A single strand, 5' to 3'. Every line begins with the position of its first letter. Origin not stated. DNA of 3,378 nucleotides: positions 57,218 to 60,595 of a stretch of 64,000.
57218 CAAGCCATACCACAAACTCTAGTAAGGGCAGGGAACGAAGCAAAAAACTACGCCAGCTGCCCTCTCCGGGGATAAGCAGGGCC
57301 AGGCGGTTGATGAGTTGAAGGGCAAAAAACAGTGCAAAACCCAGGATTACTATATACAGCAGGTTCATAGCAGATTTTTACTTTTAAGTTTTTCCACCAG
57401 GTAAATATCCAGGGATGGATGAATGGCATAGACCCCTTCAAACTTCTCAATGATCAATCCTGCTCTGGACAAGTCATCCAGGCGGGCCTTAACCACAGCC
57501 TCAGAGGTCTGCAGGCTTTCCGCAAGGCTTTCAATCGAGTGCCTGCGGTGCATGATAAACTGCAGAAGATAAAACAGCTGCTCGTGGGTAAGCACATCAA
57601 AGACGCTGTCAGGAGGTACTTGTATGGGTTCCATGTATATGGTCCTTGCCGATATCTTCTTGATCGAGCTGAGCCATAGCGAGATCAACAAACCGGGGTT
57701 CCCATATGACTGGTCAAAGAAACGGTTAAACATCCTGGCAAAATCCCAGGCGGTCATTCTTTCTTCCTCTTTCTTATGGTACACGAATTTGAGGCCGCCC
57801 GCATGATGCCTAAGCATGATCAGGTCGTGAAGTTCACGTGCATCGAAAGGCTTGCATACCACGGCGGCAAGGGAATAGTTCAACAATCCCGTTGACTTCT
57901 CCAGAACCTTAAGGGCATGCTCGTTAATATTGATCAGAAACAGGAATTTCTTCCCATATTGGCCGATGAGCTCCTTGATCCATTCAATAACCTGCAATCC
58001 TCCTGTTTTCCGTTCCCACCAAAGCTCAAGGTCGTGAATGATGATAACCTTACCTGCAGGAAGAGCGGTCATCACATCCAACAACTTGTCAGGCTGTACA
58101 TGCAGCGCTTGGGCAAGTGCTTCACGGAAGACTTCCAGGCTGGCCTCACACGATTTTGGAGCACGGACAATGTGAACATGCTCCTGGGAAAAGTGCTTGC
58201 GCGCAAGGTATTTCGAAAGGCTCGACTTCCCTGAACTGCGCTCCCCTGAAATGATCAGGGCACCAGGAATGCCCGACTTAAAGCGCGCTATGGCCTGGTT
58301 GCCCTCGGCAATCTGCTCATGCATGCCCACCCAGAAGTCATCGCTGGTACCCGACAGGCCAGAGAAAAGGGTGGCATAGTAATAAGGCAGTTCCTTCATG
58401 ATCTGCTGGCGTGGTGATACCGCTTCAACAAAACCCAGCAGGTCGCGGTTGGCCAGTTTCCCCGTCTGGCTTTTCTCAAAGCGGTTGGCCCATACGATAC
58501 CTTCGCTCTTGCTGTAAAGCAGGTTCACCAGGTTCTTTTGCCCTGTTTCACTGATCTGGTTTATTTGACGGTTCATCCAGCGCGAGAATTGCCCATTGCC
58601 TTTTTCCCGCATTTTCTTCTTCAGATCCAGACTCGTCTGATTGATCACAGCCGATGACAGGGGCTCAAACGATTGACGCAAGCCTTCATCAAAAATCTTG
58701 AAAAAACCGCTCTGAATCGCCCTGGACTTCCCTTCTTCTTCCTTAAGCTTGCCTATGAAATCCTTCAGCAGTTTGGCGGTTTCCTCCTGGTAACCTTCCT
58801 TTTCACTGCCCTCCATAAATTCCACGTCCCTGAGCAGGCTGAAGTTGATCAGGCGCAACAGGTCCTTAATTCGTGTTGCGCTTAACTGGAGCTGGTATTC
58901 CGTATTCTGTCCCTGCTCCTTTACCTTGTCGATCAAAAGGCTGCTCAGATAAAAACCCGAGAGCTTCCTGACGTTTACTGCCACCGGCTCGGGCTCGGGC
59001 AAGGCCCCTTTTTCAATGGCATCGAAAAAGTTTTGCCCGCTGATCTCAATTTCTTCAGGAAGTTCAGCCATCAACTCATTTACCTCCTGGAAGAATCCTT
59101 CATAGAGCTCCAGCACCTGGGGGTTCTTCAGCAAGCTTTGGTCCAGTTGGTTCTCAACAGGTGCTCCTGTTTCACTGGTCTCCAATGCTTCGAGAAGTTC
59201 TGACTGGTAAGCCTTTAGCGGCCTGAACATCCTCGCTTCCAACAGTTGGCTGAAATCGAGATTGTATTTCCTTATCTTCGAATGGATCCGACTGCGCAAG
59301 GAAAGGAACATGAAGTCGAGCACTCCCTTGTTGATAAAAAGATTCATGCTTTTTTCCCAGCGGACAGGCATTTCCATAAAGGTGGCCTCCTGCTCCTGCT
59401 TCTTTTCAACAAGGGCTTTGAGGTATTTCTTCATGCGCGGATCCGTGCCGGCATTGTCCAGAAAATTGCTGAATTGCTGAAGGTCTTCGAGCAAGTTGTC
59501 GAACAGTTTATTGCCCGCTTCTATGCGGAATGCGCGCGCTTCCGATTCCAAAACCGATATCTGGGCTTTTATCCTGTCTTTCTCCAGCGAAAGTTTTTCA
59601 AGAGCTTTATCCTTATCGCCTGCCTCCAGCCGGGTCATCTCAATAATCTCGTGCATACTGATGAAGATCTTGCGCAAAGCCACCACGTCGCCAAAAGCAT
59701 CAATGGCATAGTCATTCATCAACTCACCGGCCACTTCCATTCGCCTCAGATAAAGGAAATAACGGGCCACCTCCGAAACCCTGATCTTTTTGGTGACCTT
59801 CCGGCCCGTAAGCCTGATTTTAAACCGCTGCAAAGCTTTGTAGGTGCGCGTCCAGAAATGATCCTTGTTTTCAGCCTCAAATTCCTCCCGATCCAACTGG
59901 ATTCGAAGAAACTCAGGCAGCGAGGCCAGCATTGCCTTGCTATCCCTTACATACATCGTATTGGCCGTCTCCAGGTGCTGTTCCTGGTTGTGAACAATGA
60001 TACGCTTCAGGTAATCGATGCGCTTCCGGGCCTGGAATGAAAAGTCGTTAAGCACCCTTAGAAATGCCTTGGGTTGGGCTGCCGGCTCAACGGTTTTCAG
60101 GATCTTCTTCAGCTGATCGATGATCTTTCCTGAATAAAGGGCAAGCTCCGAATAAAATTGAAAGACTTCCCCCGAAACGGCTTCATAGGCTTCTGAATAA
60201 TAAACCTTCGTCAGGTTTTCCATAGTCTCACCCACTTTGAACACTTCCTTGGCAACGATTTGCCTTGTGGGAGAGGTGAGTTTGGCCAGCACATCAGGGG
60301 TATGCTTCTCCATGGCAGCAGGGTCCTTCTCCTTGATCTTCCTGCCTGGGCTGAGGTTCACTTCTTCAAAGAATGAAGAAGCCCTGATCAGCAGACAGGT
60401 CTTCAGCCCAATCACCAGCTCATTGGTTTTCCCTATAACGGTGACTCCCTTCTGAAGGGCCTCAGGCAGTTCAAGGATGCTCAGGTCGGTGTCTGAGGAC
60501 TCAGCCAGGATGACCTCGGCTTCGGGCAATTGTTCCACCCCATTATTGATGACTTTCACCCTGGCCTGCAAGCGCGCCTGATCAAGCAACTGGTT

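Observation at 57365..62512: A 1715-aa fusion of a full-length CCC-type ion cotransporter to a helical, P-loop ATPase and winged-helix extension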

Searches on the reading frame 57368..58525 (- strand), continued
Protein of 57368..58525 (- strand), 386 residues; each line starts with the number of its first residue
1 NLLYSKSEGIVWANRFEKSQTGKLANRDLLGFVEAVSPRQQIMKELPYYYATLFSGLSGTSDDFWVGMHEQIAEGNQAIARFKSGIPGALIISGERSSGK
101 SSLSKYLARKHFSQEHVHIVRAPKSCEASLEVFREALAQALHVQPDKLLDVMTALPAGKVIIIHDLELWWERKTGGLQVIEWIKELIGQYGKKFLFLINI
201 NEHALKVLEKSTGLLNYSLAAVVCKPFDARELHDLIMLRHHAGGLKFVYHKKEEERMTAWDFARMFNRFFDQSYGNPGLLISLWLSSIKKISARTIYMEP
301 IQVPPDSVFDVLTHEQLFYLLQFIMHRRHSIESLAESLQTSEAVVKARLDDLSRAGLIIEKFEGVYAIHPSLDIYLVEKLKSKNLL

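Call 69: search_protein_families(library=pfam, proteins=[L090:3962-5299:+, L090:5300-8479:+, L090:8488-9756:+, L090:2393-3838:+, L090:753-2114:+, L090:9943-10920:-], max_evalue=0.01)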
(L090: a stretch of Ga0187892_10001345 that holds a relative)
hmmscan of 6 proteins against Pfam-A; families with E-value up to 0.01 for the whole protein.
L090:3962-5299:+ (446 aa): 1 family
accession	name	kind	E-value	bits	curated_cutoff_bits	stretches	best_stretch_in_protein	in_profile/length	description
PF00999.27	Na_H_Exchanger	-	1.4e-22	80.5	26.2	1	45-419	9-373/375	Sodium/hydrogen exchanger, transmembrane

L090:5300-8479:+ (1059 aa): 4 families
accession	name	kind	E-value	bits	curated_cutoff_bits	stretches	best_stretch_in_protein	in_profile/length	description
PF13401.12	AAA_22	-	0.00032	21.5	27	1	742-861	7-127/130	AAA domain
PF13191.12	AAA_16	-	0.00033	21.6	32.6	1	718-778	2-63/167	AAA ATPase domain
PF00004.35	AAA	-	0.0008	20.3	21.2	1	745-829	3-73/131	ATPase family associated with various cellular activities (AAA)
PF25199.1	nSTAND_NTPase5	-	0.0046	17.2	34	0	719-754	20-55/145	Novel STAND NTPase 5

L090:8488-9756:+ (422 aa): 1 family
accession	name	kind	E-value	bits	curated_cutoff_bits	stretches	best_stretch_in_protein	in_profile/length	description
PF00924.24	MS_channel_2nd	-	1.7e-19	70.1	20.2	1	265-330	2-67/68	Mechanosensitive ion channel, beta-domain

L090:2393-3838:+ (481 aa): 1 family
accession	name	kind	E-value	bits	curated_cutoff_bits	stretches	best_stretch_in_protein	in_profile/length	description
PF02386.22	TrkH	-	4.2e-59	200.8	27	1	38-475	3-491/502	Cation transport protein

L090:753-2114:+ (453 aa): 32 families (the best 25 are shown)
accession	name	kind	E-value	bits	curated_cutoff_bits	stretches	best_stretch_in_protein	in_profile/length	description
PF02254.24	TrkA_N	-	1.2e-49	167.9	23.8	2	232-348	1-116/116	TrkA-N domain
PF02080.26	TrkA_C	-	2.9e-22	78.8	27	2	155-222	2-71/71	TrkA-C domain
PF03435.24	Sacchrp_dh_NADP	-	1.7e-09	38.5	25.1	2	232-303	1-76/129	Saccharopine dehydrogenase NADP binding domain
PF02737.24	3HCDH_N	-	2e-09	38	22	1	2-45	1-44/180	3-hydroxyacyl-CoA dehydrogenase, NAD binding domain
PF02558.23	ApbA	-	6.7e-09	36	22.2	2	3-42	1-39/150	Ketopantoate reductase PanE/ApbA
PF03807.23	F420_oxidored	-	1.2e-08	35.9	21.6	1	231-326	1-89/94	NADP oxidoreductase coenzyme F420-dependent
PF03721.20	UDPG_MGDP_dh_N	-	1.9e-08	34.5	27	1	1-40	1-40/187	UDP-glucose/GDP-mannose dehydrogenase family, NAD binding domain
PF13241.12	NAD_binding_7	-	8.3e-08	33.2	22.1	2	230-336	8-100/104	Putative NAD(P)-binding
PF01488.26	Shikimate_DH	-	7.2e-07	29.8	24.3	1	226-279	9-63/138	Shikimate / quinate 5-dehydrogenase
PF01210.29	NAD_Gly3P_dh_N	-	9.1e-07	29.4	23.1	0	231-275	1-45/158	NAD-dependent glycerol-3-phosphate dehydrogenase N-terminus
PF01266.30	DAO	-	2e-06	28.1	27.9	1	231-262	1-32/353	FAD dependent oxidoreductase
PF01494.25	FAD_binding_3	-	2.2e-06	27.6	22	1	231-265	3-37/349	FAD binding domain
PF02826.25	2-Hacid_dh_C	-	4.4e-06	26.6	25.1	0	2-40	38-76/178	D-isomer specific 2-hydroxyacid dehydrogenase, NAD binding domain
PF00070.33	Pyr_redox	-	4.8e-06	27.4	22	0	231-265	1-35/82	Pyridine nucleotide-disulphide oxidoreductase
PF03446.21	NAD_binding_2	-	1.6e-05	25.4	21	0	3-70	2-60/161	NAD binding domain of 6-phosphogluconate dehydrogenase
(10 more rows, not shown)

L090:9943-10920:- (325 aa): 1 family
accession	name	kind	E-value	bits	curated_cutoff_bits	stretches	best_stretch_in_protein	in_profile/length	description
PF03741.22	TerC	-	4.7e-54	183.2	27.8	1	69-271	1-176/178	Integral membrane protein TerC family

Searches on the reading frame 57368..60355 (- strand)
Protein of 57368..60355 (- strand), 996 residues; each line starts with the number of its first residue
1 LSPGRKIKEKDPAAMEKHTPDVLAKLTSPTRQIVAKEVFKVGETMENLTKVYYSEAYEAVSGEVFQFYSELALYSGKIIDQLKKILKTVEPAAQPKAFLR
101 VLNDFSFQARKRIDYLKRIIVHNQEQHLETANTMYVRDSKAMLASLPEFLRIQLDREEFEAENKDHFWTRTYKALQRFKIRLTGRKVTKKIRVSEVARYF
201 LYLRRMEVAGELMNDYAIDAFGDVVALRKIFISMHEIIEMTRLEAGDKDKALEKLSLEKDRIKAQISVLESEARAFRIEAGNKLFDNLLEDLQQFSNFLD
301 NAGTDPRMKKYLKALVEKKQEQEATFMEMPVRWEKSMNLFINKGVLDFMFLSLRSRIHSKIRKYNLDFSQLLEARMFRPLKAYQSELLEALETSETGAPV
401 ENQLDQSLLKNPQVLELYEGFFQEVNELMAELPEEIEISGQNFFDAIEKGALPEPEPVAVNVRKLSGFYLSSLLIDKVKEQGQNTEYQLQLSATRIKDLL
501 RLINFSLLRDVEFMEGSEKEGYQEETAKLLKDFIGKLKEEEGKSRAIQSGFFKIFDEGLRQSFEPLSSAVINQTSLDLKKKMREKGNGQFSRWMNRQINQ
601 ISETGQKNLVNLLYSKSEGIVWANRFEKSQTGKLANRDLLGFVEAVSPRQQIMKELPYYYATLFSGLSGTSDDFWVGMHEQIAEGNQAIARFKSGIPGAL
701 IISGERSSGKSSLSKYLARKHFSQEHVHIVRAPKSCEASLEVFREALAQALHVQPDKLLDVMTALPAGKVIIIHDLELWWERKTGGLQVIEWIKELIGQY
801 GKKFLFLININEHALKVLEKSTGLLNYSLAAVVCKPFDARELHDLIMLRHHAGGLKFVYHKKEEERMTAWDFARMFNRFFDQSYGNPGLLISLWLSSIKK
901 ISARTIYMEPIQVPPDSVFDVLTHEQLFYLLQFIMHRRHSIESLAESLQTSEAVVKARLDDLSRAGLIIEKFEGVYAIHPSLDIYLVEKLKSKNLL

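Call 42: search_protein_families(library=padloc, proteins=[window:57368-60355:-], max_evalue=0.1)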
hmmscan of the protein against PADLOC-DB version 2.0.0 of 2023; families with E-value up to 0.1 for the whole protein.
window:57368-60355:- (996 aa): 6 families
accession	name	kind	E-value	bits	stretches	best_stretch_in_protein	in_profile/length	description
PDLC01044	Csa3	-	0.00042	18.3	1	904-971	114-181/194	Type I-A associated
PDLC01434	CasR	-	0.0043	14.9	0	929-971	132-174/191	"CAS-I,CAS-II,CAS-III,CAS-IV,CAS-V,CAS-VI; associated_signaling"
PDLC01848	CARF3--CARF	-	0.013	13.1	1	928-971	140-182/197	-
PDLC01268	CasR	-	0.019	12.9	1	930-974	129-173/179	"CAS-I,CAS-II,CAS-III,CAS-IV,CAS-V,CAS-VI; associated_signaling"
PDLC01438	Csa3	-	0.02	12.9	1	914-979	137-202/305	"CAS-I,CAS-II,CAS-III,CAS-IV,CAS-V,CAS-VI; associated_signaling"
PDLC01879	CARF3--CARF_TM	-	0.021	12.5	1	922-970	154-202/222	-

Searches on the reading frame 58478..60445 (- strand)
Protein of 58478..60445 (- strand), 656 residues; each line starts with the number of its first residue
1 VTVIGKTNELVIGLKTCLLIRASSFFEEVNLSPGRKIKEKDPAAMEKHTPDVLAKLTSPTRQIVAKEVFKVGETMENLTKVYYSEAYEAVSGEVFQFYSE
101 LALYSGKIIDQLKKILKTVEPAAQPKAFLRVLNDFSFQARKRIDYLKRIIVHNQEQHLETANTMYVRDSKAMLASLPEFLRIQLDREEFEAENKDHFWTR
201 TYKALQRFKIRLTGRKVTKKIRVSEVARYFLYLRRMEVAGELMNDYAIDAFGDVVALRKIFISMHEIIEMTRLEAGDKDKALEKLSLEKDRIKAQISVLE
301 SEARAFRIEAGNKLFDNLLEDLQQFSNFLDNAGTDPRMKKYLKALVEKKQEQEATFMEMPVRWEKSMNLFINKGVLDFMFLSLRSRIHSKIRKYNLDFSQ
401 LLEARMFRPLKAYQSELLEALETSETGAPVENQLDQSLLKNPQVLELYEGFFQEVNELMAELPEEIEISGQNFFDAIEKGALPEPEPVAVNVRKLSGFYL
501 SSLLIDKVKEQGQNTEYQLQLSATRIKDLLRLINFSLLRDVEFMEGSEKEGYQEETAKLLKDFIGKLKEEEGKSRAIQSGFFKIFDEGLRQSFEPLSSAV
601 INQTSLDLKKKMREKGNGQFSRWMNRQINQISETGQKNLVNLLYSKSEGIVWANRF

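Call 25: search_solved_structures(query=A2, max_evalue=10)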
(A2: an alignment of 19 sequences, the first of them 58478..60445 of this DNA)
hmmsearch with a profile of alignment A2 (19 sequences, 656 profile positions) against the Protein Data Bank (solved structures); distinct sequences matched with E-value up to 10: 0.

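Call 32: predict_structure(alignment_id=A2)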
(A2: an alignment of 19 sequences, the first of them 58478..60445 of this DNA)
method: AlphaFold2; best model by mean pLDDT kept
length: 656 residues; sequences in the alignment: 19
mean_pLDDT: 78.5   pTM: 0.67
mean pLDDT of the five models: 78.5, 76.7, 76.5, 72.7, 71.8
residues with pLDDT >= 90: 197; 70-90: 303; 50-70: 94; < 50: 62
segments of 3 or more residues with pLDDT < 50: 16-39, 605-621, 638-656
pLDDT, mean of each block of 10 residues (from residue 1): 64 50 36 39 59 75 77 89 89 89 93 92 86 89 91 93 92 80 71 60 76 74 74 88 91 90 90 80 92 92 89 90 81 62 77 89 93 88 89 92 90 87 71 75 90 92 86 77 84 86 90 93 89 75 60 81 90 93 91 75 49 40 58 53 40 38
secondary structure, 60 per line:
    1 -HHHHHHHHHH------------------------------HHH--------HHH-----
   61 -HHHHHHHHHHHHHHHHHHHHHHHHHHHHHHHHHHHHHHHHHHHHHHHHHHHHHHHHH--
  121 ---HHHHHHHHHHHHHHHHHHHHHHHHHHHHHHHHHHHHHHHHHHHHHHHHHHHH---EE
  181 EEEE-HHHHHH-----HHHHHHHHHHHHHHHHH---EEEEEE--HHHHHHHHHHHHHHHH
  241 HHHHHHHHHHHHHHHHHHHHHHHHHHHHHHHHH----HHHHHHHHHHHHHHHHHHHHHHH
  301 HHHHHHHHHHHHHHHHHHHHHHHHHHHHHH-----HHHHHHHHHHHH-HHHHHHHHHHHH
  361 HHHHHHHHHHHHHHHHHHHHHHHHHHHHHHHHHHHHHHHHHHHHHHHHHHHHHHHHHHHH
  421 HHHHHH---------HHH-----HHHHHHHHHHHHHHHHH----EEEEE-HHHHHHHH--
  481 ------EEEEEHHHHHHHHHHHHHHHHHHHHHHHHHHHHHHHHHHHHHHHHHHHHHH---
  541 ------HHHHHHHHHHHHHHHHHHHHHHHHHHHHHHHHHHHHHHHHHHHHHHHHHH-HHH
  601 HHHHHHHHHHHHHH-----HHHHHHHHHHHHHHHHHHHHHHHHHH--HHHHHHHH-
elements in order: H2-11 H62-118 H124-175 E179-184 H186-191 H197-213 E217-222 H225-273 H278-330 H336-347 H349-426 H444-460 E465-469 H471-478 E487-491 H492-537 H547-596 H598-614 H620-645 H648-655

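Call 38: fold_search(model_id=the predicted structure, library=pdb)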
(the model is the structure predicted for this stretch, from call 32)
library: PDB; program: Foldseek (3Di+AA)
matches with E <= 10: 120; with E <= 0.001: 0
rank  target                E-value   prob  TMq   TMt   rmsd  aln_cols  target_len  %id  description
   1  6afu_A                2.1e-02  0.21  0.11  0.10  36.7       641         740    9  Proton pyrophosphatase-L555M mutant (released 2019-04-10)
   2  6afz_A                4.1e-02  0.21  0.10  0.09  36.6       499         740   10  Proton pyrophosphatase-E225H mutant (released 2019-04-10)
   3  9y6s_6k               7.1e-02  0.11  0.10  0.02  58.7       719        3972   11  96-nm repeat of the Leishmania tarentolae doublet microtubule (released 2025-12-17)
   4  7k58_B                1.8e-01  0.10  0.11  0.03  62.4       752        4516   11  Structure of outer-arm dyneins bound to microtubule with microtubule binding state 1(MTBS-1) (released 2021-09-29)
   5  8glv_Kg               1.9e-01  0.10  0.12  0.03  61.8       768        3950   10  96-nm repeat unit of doublet microtubules from Chlamydomonas reinhardtii flagella (released 2023-05-31)
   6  8b37_A                1.9e-01  0.08  0.10  0.10  38.2       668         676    8  Crystal structure of Pyrobaculum aerophilum potassium-independent proton pumping membrane integral pyrophosphatase in  (released 2024-01-17)
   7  5gpj_B                2.1e-01  0.08  0.10  0.09  36.4       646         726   10  Crystal Structure of Proton-Pumping Pyrophosphatase (released 2016-12-28)
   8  8gel_A                3.0e-01  0.08  0.10  0.12  34.5       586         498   12  Cryo-EM structure of synthetic tetrameric building block sC4 (released 2024-03-13)
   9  9e5c_7f               4.3e-01  0.06  0.11  0.02  60.8       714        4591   12  Cryo-EM structure of 96 nm repeat of microtubule doublet from T. brucei flagellum (released 2025-03-12)
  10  8ga6                  4.7e-01  0.09  0.12  0.15  35.1       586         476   12  Geometrically programmable nanomaterial construction using regularized protein building blocks (released 2024-03-13)
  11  6grk_A                5.4e-01  0.20  0.15  0.23  31.4       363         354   10  Structure of the soluble AhlB of the tripartite alpha-pore forming toxin, AHL, from Aeromonas hydrophila. (released 2019-07-03)
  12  4av3_A                5.4e-01  0.04  0.09  0.09  37.5       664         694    8  Crystal structure of Thermotoga Maritima sodium pumping membrane integral pyrophosphatase with metal ions in active si (released 2012-08-08)
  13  8r5s_A                7.1e-01  0.20  0.12  0.26  21.1       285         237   15  t113 - De-novo designed soluble homotetramer (released 2024-11-27)
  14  8y6i_A                9.4e-01  0.06  0.12  0.12  40.6       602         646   11  P-glycoprotein in complex with UIC2 Fab and triple elacridar molecules in nanodisc (released 2024-04-17)
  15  8glv_Mm               9.8e-01  0.06  0.12  0.03  62.2       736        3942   10  96-nm repeat unit of doublet microtubules from Chlamydomonas reinhardtii flagella (released 2023-05-31)
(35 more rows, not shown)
